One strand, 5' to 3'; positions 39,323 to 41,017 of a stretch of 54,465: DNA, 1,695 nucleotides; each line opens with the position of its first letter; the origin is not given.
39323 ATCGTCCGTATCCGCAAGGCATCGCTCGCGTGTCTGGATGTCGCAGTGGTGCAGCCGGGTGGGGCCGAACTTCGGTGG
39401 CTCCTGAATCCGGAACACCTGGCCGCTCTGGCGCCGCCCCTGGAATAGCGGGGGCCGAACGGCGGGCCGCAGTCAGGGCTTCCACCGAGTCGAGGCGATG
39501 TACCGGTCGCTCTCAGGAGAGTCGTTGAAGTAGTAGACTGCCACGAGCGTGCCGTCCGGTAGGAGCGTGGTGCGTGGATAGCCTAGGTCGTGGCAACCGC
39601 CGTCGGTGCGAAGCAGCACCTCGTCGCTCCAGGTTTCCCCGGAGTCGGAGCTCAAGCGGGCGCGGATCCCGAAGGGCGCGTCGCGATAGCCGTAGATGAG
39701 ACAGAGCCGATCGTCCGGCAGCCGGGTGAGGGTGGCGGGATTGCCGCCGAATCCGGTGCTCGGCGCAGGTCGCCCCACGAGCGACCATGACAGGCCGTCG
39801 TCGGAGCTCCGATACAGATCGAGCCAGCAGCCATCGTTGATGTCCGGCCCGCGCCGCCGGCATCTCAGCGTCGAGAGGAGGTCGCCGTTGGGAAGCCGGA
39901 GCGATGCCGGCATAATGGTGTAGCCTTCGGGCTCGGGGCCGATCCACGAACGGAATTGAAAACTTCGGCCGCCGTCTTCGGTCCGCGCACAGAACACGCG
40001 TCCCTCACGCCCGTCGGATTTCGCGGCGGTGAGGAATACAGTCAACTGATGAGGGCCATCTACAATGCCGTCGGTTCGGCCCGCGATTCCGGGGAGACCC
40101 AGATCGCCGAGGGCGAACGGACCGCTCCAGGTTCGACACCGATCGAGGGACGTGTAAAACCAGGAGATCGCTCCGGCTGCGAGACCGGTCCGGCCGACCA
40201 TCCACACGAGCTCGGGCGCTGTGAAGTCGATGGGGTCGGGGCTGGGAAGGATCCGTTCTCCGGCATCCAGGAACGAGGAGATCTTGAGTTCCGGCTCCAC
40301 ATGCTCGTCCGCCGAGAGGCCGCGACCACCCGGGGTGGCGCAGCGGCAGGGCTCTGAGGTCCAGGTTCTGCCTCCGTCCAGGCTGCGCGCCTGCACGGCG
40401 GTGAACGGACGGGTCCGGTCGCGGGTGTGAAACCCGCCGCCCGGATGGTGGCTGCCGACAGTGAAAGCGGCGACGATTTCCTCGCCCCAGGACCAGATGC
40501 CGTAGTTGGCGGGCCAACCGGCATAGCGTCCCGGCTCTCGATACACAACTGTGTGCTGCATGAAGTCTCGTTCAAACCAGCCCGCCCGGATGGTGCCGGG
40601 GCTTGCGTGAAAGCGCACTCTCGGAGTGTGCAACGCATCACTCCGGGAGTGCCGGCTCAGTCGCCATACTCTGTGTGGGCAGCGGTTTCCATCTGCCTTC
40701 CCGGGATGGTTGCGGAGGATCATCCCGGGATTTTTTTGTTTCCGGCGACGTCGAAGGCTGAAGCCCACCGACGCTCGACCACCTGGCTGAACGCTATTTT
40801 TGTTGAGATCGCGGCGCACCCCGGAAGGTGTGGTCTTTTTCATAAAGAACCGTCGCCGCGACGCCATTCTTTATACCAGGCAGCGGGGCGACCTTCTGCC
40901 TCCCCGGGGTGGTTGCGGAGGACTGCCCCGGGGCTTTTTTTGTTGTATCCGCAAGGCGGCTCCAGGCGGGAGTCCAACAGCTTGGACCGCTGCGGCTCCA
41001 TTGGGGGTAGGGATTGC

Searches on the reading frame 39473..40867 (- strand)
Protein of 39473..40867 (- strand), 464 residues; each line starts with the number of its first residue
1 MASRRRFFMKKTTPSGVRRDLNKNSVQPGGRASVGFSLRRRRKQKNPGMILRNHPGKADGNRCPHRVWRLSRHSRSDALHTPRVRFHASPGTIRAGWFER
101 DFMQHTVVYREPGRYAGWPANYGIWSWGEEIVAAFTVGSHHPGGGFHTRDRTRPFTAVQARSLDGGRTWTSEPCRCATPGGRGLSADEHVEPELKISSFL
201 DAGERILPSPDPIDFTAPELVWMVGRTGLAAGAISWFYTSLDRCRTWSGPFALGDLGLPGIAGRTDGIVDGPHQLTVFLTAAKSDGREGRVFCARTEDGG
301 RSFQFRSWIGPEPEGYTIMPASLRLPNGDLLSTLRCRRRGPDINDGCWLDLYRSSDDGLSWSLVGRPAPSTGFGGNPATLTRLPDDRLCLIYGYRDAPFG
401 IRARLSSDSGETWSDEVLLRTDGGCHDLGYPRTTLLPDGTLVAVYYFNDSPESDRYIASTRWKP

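Call 79: search_protein_families(library=pfam, proteins=[window:39473-40867:-], max_evalue=0.00001)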
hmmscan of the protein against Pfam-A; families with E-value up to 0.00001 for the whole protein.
window:39473-40867:- (464 aa): 1 family
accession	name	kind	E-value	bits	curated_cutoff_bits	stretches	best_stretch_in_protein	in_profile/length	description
PF13088.12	BNR_2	-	7.5e-10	39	31.4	1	231-441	79-275/277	BNR repeat-like domain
